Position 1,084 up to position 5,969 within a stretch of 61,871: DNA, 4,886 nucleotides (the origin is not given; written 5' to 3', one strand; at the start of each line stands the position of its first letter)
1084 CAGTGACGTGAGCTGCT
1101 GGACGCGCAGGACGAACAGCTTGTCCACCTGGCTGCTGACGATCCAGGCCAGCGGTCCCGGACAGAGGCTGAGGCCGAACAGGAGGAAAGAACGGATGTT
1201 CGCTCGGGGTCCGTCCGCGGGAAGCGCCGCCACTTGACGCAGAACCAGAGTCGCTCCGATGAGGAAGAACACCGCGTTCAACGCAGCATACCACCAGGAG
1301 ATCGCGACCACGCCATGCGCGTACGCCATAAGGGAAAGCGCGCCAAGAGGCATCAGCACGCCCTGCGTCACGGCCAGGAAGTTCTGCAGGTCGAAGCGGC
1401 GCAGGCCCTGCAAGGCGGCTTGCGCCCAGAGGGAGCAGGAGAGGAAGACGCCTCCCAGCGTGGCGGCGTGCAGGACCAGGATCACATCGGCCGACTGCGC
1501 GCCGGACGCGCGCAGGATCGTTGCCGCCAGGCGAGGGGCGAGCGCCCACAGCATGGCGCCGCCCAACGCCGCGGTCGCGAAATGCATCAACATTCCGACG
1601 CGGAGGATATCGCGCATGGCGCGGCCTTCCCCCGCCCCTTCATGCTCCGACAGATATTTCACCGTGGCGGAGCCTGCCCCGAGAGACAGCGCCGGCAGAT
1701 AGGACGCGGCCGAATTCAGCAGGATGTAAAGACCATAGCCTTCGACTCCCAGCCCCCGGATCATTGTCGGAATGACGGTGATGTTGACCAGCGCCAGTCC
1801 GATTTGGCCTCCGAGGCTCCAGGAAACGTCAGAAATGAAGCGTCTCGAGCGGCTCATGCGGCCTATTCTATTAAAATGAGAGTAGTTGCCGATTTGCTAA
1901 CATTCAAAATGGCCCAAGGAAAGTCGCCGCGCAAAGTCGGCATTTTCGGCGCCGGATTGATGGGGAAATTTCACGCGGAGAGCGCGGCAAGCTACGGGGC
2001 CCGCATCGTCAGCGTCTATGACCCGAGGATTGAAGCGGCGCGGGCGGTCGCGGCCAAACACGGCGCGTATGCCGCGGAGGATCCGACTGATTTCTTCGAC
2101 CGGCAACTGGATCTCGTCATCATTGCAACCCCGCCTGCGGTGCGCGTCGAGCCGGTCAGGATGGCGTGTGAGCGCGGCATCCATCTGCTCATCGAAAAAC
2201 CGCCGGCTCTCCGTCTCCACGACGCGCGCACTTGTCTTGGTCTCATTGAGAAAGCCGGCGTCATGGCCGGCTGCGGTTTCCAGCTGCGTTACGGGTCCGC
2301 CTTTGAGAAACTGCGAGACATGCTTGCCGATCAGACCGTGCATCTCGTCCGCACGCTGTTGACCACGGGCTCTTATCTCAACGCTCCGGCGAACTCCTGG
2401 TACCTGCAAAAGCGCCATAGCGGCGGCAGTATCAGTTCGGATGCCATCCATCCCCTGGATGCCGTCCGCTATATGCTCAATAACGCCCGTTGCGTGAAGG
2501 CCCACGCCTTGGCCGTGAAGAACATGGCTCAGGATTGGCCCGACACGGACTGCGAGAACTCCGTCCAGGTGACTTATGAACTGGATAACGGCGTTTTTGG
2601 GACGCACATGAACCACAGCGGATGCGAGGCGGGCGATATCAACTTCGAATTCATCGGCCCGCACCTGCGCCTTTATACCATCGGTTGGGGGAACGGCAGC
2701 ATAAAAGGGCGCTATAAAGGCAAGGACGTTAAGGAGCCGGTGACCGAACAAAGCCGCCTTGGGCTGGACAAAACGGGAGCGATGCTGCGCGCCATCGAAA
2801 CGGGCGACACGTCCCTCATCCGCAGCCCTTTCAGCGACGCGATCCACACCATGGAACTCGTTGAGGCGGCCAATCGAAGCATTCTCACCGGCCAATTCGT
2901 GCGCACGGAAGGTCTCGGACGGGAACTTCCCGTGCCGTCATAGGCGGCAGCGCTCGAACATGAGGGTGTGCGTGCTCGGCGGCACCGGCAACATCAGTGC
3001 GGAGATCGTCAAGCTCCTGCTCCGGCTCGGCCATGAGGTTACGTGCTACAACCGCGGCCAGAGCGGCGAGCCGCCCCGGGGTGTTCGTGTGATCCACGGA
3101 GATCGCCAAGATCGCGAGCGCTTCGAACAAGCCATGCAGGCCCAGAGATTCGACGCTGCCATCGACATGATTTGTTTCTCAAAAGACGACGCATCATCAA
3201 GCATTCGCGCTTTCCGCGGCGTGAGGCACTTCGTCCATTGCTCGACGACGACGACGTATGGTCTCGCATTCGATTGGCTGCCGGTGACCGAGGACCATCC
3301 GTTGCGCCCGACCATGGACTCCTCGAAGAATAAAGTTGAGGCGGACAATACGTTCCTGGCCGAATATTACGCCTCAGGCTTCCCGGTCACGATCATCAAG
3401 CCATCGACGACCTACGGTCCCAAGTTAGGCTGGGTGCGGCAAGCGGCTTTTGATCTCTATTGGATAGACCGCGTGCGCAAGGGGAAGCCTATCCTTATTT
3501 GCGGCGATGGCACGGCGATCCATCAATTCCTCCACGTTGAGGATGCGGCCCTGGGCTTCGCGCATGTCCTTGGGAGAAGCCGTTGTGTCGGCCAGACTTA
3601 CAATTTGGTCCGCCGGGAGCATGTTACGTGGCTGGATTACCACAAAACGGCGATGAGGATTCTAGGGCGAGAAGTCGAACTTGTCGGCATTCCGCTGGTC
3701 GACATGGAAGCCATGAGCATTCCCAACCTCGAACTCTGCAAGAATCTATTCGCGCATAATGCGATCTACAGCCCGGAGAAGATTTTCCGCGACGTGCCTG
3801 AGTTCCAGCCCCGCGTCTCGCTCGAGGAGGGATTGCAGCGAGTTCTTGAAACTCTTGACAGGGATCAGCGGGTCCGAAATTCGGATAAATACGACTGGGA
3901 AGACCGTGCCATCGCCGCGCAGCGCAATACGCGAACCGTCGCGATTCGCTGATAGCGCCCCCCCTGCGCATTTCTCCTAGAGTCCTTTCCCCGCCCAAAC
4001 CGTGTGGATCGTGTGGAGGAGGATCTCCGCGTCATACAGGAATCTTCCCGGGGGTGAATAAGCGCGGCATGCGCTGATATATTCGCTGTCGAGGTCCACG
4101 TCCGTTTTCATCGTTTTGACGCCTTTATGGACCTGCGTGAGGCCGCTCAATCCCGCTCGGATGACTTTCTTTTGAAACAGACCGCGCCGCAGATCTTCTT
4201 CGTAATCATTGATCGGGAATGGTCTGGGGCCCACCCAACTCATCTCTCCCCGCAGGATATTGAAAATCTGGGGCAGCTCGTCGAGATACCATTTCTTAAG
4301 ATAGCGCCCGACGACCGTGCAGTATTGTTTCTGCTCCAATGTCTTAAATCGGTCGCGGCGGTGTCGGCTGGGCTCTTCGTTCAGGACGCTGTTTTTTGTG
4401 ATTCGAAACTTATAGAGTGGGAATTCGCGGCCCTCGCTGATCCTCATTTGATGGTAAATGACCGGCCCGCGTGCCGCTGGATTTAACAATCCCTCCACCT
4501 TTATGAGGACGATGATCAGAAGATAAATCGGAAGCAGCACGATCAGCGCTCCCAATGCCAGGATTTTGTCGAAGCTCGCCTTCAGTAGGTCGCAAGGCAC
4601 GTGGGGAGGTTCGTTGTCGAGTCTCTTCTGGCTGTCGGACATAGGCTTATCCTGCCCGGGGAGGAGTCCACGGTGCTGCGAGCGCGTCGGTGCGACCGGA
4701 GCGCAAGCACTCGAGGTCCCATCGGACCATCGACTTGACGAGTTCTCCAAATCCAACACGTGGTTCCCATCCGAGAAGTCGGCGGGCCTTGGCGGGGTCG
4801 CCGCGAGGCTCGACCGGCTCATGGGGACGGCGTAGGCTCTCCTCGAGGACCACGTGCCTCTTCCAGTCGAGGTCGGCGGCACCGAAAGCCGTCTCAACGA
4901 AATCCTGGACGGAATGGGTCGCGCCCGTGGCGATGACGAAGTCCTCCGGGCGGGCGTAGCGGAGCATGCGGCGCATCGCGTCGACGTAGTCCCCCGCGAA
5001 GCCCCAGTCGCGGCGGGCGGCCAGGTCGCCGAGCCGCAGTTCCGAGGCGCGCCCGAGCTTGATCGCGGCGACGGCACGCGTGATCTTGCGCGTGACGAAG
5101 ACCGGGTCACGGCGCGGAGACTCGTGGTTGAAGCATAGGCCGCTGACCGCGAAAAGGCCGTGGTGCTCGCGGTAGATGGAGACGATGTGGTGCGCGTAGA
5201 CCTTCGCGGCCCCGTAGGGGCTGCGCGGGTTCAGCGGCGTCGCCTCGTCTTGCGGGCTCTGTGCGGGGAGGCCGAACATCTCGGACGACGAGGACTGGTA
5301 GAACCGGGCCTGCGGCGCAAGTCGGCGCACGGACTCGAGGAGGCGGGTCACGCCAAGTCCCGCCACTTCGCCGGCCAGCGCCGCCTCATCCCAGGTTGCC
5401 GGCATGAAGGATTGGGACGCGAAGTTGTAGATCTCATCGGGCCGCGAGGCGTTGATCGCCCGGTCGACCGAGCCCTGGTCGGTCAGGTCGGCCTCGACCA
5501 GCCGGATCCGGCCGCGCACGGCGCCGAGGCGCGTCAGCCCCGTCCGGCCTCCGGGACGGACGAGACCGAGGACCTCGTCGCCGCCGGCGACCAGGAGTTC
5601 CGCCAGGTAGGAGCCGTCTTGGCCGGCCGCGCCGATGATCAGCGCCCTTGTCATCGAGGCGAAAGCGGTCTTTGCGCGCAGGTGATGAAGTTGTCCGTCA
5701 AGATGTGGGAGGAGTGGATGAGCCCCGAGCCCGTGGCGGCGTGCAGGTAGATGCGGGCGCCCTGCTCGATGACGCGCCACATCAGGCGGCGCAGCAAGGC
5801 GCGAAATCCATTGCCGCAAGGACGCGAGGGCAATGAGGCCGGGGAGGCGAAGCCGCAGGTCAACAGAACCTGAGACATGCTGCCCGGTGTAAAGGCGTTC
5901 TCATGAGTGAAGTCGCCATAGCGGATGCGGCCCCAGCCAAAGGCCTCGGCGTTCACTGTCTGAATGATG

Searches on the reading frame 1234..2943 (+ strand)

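Call 9: search_protein_families(library=pfam, proteins=[window:1234-2943:+], max_evalue=0.01)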
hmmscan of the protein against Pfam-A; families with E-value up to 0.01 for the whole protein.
window:1234-2943:+ (569 aa): 6 families
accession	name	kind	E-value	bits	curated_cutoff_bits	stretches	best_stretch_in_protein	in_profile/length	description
PF01408.29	GFO_IDH_MocA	-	9.5e-19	68.7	24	1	234-348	2-119/120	Oxidoreductase family, NAD-binding Rossmann fold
PF22725.1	GFO_IDH_MocA_C3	-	1.4e-09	38.4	27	1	358-475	2-118/124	GFO/IDH/MocA C-terminal domain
PF02894.22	GFO_IDH_MocA_C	-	1.7e-08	35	22.9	1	369-477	12-124/218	Oxidoreductase family, C-terminal alpha/beta domain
PF03807.23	F420_oxidored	-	0.00012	23.1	21.6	1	234-303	1-71/94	NADP oxidoreductase coenzyme F420-dependent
PF03446.21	NAD_binding_2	-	0.001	19.5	21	1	234-306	1-70/161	NAD binding domain of 6-phosphogluconate dehydrogenase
PF22660.2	RS_preATP-grasp-like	-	0.002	18.9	27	1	234-295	3-66/98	Ribonucleotide synthetase preATP-grasp domain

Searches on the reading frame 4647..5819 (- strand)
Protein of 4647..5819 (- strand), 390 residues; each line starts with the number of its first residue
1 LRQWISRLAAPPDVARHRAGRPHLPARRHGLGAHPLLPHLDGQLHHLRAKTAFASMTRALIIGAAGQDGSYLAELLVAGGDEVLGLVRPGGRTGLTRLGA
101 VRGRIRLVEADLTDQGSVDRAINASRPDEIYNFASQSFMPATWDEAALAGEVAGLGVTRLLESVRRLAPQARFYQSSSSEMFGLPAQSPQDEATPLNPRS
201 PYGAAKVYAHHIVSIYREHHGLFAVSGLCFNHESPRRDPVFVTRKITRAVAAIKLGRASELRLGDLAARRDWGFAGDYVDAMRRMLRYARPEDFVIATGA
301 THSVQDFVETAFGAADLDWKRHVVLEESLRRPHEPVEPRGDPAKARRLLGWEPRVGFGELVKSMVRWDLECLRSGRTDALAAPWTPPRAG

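Call 9: search_protein_families(library=pfam, proteins=[window:4647-5819:-], max_evalue=0.01)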
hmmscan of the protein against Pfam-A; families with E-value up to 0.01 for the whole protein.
window:4647-5819:- (390 aa): 5 families
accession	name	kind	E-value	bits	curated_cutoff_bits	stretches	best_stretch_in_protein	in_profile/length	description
PF16363.11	GDP_Man_Dehyd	-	2e-105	353.4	27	1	60-364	1-332/332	GDP-mannose 4,6 dehydratase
PF01370.27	Epimerase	-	1.1e-56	192.4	20.9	1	59-297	1-240/240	NAD dependent epimerase/dehydratase family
PF04321.23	RmlD_sub_bind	-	4.1e-08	33.1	27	1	58-226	2-149/287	RmlD substrate binding domain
PF13460.12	NAD_binding_10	-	0.0049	17.2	27.2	0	63-123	1-59/184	NAD(P)H-binding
PF05368.20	NmrA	-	0.0076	16.3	27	0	60-125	6-70/298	NmrA-like family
